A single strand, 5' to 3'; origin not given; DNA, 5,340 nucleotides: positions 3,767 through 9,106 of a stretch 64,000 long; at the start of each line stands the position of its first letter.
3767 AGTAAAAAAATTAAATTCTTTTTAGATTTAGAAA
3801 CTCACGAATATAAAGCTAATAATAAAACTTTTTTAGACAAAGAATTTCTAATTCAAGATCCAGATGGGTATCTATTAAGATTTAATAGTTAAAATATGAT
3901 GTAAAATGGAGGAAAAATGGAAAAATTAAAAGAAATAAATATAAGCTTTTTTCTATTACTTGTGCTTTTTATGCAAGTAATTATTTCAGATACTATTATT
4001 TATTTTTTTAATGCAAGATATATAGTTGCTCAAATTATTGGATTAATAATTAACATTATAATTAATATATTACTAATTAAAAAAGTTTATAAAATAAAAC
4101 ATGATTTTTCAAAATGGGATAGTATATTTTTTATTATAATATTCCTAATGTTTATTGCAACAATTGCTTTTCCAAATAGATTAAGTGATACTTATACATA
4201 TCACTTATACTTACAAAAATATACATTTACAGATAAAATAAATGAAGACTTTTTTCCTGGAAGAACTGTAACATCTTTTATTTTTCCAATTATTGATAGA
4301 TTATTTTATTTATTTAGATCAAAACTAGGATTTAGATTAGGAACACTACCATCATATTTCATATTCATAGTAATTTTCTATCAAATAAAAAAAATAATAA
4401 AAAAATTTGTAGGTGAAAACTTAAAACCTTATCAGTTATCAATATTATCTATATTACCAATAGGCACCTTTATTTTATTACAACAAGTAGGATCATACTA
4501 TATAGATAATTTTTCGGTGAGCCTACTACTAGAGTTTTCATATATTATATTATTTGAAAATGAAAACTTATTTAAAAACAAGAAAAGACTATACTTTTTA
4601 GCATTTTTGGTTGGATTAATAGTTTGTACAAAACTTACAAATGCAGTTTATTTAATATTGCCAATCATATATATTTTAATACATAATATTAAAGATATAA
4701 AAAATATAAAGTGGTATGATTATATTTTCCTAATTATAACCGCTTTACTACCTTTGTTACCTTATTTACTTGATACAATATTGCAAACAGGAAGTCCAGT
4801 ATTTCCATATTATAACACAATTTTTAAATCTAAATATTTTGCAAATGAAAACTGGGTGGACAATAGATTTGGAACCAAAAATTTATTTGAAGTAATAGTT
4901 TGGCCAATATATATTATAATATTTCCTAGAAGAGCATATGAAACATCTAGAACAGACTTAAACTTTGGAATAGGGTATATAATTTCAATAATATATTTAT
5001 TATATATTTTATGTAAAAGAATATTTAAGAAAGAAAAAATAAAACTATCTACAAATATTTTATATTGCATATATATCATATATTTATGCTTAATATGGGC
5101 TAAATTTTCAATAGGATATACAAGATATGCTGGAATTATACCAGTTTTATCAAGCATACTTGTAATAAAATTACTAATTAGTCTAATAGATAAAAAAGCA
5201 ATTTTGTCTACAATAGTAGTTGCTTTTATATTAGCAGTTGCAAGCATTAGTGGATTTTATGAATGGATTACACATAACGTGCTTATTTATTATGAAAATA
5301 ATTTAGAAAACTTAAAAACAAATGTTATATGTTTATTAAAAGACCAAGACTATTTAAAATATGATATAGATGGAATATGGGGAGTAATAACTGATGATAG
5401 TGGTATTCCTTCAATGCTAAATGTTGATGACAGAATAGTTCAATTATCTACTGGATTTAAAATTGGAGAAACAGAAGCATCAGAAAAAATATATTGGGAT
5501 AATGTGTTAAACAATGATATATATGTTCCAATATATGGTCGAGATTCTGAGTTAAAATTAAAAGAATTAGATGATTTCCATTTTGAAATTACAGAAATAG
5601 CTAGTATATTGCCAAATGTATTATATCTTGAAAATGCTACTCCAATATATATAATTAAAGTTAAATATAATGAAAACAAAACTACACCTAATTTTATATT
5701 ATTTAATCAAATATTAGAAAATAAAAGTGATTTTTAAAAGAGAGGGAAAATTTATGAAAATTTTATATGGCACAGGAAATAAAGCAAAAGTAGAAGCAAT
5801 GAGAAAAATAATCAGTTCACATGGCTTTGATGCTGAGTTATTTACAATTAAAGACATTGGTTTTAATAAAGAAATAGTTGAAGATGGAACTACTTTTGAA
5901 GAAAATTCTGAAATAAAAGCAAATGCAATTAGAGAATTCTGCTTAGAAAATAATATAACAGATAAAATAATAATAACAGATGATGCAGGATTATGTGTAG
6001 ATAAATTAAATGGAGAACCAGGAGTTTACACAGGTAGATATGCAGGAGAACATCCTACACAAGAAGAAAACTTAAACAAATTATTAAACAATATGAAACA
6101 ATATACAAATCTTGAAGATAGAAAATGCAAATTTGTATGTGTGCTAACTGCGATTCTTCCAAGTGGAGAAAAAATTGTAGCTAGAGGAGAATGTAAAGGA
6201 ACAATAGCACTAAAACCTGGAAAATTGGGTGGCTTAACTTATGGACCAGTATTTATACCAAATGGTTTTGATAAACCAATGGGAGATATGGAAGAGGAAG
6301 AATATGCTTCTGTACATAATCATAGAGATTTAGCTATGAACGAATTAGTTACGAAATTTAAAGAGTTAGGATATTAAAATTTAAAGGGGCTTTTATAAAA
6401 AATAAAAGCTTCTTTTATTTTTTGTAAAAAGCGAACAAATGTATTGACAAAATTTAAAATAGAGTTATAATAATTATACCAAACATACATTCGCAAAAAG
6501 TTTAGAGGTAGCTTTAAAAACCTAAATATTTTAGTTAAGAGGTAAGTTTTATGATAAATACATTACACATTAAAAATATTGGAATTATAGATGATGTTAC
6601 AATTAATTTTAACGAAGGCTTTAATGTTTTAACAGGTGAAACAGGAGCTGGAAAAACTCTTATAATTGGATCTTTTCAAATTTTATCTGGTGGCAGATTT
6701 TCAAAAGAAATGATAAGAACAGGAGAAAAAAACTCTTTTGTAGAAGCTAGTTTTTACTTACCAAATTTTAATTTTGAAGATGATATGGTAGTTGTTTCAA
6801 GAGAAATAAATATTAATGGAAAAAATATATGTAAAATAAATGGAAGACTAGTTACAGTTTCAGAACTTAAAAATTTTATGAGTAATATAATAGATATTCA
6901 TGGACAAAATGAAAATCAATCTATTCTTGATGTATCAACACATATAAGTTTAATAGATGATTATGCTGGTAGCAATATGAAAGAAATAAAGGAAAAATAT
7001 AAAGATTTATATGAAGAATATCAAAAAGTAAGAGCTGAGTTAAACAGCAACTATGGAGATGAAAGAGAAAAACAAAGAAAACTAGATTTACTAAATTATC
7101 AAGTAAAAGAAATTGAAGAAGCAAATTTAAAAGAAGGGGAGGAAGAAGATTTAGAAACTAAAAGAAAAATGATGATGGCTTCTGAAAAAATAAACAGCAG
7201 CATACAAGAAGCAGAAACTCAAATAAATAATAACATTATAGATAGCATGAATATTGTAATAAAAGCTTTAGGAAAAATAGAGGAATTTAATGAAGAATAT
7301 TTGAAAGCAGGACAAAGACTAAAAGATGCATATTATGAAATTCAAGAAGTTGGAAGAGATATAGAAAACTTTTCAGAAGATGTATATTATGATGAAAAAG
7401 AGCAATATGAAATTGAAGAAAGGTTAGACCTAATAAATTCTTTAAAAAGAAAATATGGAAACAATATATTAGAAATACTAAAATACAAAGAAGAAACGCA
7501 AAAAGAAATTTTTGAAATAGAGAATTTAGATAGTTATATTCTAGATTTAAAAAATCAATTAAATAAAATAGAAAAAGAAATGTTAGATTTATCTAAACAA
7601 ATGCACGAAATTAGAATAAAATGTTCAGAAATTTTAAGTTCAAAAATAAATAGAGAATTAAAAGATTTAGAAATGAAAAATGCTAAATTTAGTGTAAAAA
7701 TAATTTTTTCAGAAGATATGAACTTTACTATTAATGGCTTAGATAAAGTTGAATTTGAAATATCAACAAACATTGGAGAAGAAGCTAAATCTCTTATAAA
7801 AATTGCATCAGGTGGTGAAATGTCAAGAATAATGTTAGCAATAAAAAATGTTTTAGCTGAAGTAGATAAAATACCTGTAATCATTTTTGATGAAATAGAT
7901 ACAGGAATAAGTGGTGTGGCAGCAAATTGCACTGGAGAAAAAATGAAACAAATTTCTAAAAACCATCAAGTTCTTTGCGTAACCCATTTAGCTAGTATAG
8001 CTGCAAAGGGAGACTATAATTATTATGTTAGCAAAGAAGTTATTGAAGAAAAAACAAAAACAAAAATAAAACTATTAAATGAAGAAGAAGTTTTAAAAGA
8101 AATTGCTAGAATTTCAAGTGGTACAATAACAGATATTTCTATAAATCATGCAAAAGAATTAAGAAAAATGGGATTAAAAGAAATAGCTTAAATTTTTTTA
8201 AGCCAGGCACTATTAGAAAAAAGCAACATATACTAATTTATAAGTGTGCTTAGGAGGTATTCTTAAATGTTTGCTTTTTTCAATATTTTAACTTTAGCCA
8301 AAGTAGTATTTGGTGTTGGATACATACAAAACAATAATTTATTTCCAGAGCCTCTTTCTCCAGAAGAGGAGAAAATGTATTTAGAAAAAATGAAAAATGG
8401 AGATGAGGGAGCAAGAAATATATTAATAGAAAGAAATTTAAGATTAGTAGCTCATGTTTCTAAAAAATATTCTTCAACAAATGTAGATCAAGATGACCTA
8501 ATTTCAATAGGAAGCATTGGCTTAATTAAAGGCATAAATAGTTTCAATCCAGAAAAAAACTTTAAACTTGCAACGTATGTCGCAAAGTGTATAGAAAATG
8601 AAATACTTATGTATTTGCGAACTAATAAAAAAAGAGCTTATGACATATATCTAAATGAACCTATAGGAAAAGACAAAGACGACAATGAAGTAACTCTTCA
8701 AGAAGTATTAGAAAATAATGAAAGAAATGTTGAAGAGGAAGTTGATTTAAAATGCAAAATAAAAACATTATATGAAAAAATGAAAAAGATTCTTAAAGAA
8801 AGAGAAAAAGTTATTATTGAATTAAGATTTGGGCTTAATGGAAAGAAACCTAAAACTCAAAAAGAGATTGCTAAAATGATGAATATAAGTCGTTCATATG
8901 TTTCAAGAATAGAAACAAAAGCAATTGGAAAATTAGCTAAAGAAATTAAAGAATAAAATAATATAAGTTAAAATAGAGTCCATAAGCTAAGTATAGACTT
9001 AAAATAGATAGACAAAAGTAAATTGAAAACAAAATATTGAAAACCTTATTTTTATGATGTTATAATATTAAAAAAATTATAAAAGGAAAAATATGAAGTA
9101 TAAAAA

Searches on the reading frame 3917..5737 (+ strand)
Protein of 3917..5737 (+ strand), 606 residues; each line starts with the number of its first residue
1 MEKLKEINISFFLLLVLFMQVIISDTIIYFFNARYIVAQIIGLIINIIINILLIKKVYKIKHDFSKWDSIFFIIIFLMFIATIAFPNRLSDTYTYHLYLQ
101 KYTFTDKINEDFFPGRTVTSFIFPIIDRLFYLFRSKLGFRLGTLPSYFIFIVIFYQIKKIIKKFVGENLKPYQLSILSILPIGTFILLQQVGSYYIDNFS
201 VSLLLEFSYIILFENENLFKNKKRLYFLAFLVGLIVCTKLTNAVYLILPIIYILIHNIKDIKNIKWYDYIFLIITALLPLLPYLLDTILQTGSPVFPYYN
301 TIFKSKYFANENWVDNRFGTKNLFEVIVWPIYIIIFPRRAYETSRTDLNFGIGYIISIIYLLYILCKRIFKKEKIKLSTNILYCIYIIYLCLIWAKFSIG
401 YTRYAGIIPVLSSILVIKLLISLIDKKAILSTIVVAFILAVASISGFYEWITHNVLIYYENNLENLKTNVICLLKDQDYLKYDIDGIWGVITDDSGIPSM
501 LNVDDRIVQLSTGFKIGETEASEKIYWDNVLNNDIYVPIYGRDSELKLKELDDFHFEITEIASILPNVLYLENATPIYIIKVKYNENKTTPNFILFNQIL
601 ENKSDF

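Call 11: search_protein_families(library=pfam, proteins=[window:3917-5737:+])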
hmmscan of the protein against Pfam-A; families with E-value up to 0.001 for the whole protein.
window:3917-5737:+ (606 aa): 0 families

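Call 12: search_protein_families(library=ncbifam, proteins=[window:3917-5737:+])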
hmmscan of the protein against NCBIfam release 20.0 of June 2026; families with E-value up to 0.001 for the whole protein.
window:3917-5737:+ (606 aa): 1 family
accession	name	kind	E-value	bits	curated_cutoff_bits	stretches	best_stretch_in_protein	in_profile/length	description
NF047510.1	LIC_10190_fam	subfamily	2.1e-06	26.8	100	1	144-395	172-414/424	LIC_10190 family membrane protein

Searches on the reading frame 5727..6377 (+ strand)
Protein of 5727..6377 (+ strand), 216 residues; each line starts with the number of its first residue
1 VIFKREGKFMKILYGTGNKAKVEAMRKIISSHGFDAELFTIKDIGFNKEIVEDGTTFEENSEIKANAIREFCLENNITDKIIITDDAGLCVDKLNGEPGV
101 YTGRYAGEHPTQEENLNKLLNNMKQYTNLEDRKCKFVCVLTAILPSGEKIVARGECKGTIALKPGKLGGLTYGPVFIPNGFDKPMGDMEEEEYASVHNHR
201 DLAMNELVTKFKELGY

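Call 11: search_protein_families(library=pfam, proteins=[window:5727-6377:+])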
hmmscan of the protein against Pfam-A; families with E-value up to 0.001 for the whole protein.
window:5727-6377:+ (216 aa): 1 family
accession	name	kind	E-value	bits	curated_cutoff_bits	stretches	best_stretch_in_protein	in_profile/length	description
PF01725.21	Ham1p_like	-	5.7e-46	157.2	22.5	1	13-209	2-185/186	Ham1 family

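Call 12: search_protein_families(library=ncbifam, proteins=[window:5727-6377:+])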
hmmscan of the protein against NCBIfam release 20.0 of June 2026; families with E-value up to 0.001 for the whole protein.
window:5727-6377:+ (216 aa): 8 families
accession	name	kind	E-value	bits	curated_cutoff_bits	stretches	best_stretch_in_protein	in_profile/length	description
NF011397.0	PRK14822.1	equivalog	4.4e-47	160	234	1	11-213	3-195/201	XTP/dITP diphosphatase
TIGR00042.1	TIGR00042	equivalog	2.4e-37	128.1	145.35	1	12-210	2-182/184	RdgB/HAM1 family non-canonical purine NTP pyrophosphatase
NF011398.0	PRK14823.1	equivalog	1.7e-36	125.8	272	1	10-211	1-188/191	non-canonical purine NTP diphosphatase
NF011399.0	PRK14824.1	subfamily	1.7e-32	112.5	267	1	9-214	2-203/206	putative deoxyribonucleotide triphosphate pyrophosphatase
NF011401.0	PRK14826.1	equivalog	3e-32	111.9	268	1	9-213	8-218/226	putative deoxyribonucleotide triphosphate pyrophosphatase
NF002698.0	PRK02491.1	equivalog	9.6e-29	100.5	301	1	11-211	129-320/328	nucleoside-triphosphate diphosphatase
NF011396.0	PRK14821.1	equivalog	2.2e-22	79.5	203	1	10-211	1-180/185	XTP/dITP diphosphatase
NF011400.0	PRK14825.1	equivalog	1.2e-18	67.6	246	1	12-206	4-189/199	putative deoxyribonucleotide triphosphate pyrophosphatase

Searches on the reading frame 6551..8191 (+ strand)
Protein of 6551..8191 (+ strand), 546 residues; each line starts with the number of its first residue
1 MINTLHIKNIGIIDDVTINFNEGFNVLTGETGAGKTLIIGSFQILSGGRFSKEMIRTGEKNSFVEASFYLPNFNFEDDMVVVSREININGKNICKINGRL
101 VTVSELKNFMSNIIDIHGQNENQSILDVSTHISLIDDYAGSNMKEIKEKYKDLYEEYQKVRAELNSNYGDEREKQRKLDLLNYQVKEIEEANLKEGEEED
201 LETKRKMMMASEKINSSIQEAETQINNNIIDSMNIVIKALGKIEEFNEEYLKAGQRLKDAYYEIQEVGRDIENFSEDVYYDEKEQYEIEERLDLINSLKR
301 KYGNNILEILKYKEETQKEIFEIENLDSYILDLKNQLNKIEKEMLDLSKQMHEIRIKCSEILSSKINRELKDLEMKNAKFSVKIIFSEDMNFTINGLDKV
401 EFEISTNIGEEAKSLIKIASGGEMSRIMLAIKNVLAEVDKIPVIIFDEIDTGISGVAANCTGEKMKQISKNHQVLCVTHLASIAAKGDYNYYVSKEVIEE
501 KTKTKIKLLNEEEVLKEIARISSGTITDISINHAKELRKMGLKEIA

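Call 11: search_protein_families(library=pfam, proteins=[window:6551-8191:+])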
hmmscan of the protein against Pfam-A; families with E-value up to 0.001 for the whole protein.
window:6551-8191:+ (546 aa): 2 families
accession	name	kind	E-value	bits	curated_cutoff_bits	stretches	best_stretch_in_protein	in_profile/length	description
PF13476.12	AAA_23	-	1.1e-09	39.7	27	1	5-225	2-200/201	AAA domain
PF02463.25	SMC_N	-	6.9e-07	29.4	40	1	2-495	2-213/220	RecF/RecN/SMC N terminal domain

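Call 12: search_protein_families(library=ncbifam, proteins=[window:6551-8191:+])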
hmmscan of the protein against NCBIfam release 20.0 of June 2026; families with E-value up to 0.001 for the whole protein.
window:6551-8191:+ (546 aa): 8 families
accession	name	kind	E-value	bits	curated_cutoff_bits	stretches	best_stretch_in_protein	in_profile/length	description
TIGR00634.1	recN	equivalog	1.6e-142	476.3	407.85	1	1-537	1-560/563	DNA repair protein RecN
NF008121.0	PRK10869.1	equivalog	1.5e-97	327.4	418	1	1-537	1-550/553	DNA repair protein RecN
NF045780.1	TrlF_fam_ATP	equivalog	3.6e-09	35.9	350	1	3-473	291-787/944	TrlF family AAA-like ATPase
NF045487.1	ASRP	equivalog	2.6e-07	29.6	300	0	9-375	1-324/593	archaea-specific SMC-related protein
NF002244.0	PRK01156.1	equivalog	1.4e-06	26.7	847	1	2-93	3-93/895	DNA double-strand break repair ATPase Rad50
TIGR00611.2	recf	equivalog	2.9e-06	26.7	172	1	2-187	1-185/339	DNA replication/repair protein RecF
TIGR02169.1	SMC_prok_A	equivalog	6.3e-05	20.8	729.4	0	16-112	17-129/1165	chromosome segregation protein SMC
TIGR02857.1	CydD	equivalog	0.00038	19.5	435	0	403-488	447-524/529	thiol reductant ABC exporter subunit CydD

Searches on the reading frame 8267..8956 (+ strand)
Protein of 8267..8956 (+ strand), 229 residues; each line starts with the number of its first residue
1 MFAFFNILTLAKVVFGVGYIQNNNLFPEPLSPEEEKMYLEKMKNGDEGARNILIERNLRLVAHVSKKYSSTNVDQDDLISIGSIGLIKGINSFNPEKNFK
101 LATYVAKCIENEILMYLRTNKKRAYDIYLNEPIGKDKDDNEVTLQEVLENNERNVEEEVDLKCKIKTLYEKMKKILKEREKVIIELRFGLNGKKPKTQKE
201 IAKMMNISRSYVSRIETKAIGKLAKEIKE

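Call 11: search_protein_families(library=pfam, proteins=[window:8267-8956:+])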
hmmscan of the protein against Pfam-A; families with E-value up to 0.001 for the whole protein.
window:8267-8956:+ (229 aa): 3 families
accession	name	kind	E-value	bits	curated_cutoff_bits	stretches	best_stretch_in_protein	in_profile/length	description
PF04542.20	Sigma70_r2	-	3.1e-16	59.4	24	1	53-122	1-70/71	Sigma-70 region 2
PF04545.22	Sigma70_r4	-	2.5e-14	53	24.1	1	176-224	5-49/50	Sigma-70, region 4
PF01381.28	HTH_3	-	2.1e-05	24.9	23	1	197-217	11-31/55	Helix-turn-helix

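Call 12: search_protein_families(library=ncbifam, proteins=[window:8267-8956:+])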
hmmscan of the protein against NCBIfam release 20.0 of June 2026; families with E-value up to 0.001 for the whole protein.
window:8267-8956:+ (229 aa): 59 families (the best 25 are shown)
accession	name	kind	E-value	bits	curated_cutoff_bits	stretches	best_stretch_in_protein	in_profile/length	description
NF004471.0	PRK05803.1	subfamily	6e-94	313.7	252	1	8-228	11-229/235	RNA polymerase sporulation sigma factor SigK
TIGR02846.1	spore_sigmaK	equivalog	6.4e-92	307.2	298.65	1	9-227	9-226/227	RNA polymerase sporulation sigma factor SigK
NF006158.0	PRK08301.1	equivalog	1.8e-72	243.7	339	1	14-228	25-238/241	RNA polymerase sporulation sigma factor SigE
TIGR02835.1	spore_sigmaE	equivalog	1.7e-69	233.8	348.6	1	15-228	19-231/234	RNA polymerase sporulation sigma factor SigE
TIGR02997.1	Sig70-cyanoRpoD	subfamily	2.9e-33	115.4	384.5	2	126-223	204-297/298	RNA polymerase sigma factor, RpoD/SigA family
TIGR02937.1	sigma70-ECF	superfamily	1.6e-32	112.4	42.9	1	49-226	2-164/165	sigma-70 family RNA polymerase sigma factor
NF006071.0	PRK08215.1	equivalog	1.5e-30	106.6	372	2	30-121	19-110/258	RNA polymerase sporulation sigma factor SigG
TIGR02394.1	rpoS_proteo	equivalog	2.4e-30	106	378.7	2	30-113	28-111/285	RNA polymerase sigma factor RpoS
NF004207.0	PRK05657.1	equivalog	7.1e-29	101.2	394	2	30-112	71-153/329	RNA polymerase sigma factor RpoS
NF005143.0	PRK06596.1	subfamily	5.3e-28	98.3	241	2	19-117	19-117/285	RNA polymerase factor sigma-32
TIGR02980.1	SigBFG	subfamily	6.2e-28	98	234.35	2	48-121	3-76/227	SigB/SigF/SigG family RNA polymerase sigma factor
TIGR02850.1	spore_sigG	equivalog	6.4e-28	97.9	457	2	30-121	16-107/254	RNA polymerase sporulation sigma factor SigG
NF004052.0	PRK05572.1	subfamily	6.9e-28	97.8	311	2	29-119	13-103/252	SigF/SigG family RNA polymerase sporulation sigma factor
TIGR02885.1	spore_sigF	equivalog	8.2e-28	97.8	321.45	2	39-120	2-83/231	RNA polymerase sporulation sigma factor SigF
TIGR02392.1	rpoH_proteo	equivalog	1.1e-27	97.4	323.1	2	19-117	6-104/270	RNA polymerase sigma factor RpoH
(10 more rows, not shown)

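Call 14: find_encoding_contigs(protein=window:8267-8956:+, flank=5000, max_places=10)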
Protein window:8267-8956:+ (229 aa): 5 contigs read that carry it; 4 places shown.
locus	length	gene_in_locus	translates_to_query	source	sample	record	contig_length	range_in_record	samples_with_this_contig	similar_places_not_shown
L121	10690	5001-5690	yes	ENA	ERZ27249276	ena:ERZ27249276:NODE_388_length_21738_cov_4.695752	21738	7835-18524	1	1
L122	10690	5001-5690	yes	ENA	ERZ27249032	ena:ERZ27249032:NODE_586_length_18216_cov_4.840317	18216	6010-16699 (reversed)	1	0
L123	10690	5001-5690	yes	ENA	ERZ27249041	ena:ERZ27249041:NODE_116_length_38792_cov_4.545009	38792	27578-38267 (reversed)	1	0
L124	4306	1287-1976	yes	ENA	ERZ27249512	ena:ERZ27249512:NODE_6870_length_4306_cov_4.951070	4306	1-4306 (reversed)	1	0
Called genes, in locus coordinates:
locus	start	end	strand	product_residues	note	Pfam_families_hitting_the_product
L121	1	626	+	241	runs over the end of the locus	PF00719:Pyrophosphatase, PF00903:Glyoxalase (weak)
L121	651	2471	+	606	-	PF26626:DUF8201 (weak)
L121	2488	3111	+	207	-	PF01725:Ham1p_like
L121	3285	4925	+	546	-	PF02463:SMC_N (weak), PF13476:AAA_23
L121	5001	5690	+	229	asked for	PF04542:Sigma70_r2, PF04545:Sigma70_r4, PF01381:HTH_3 (faint)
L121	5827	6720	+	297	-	PF13353:Fer4_12, PF04055:Radical_SAM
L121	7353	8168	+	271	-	-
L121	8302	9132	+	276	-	-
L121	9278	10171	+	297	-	PF07669:Eco57I (weak), PF17827:PrmC_N, PF02384:N6_Mtase, PF03602:Cons_hypoth95, PF05175:MTS, PF06325:PrmA, PF13847:Methyltransf_31, PF13649:Methyltransf_25, +5 more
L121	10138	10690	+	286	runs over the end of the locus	PF14527:LAGLIDADG_WhiA, PF02650:HTH_WhiA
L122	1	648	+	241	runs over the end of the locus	PF00719:Pyrophosphatase, PF00903:Glyoxalase (weak)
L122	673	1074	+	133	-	-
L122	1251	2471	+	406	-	PF26626:DUF8201 (weak)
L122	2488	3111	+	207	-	PF01725:Ham1p_like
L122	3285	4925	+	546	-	PF02463:SMC_N (weak), PF13476:AAA_23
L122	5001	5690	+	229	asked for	PF04542:Sigma70_r2, PF04545:Sigma70_r4, PF01381:HTH_3 (faint)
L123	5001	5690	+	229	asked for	PF04542:Sigma70_r2, PF04545:Sigma70_r4, PF01381:HTH_3 (faint)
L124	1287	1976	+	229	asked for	PF04542:Sigma70_r2, PF04545:Sigma70_r4, PF01381:HTH_3 (faint)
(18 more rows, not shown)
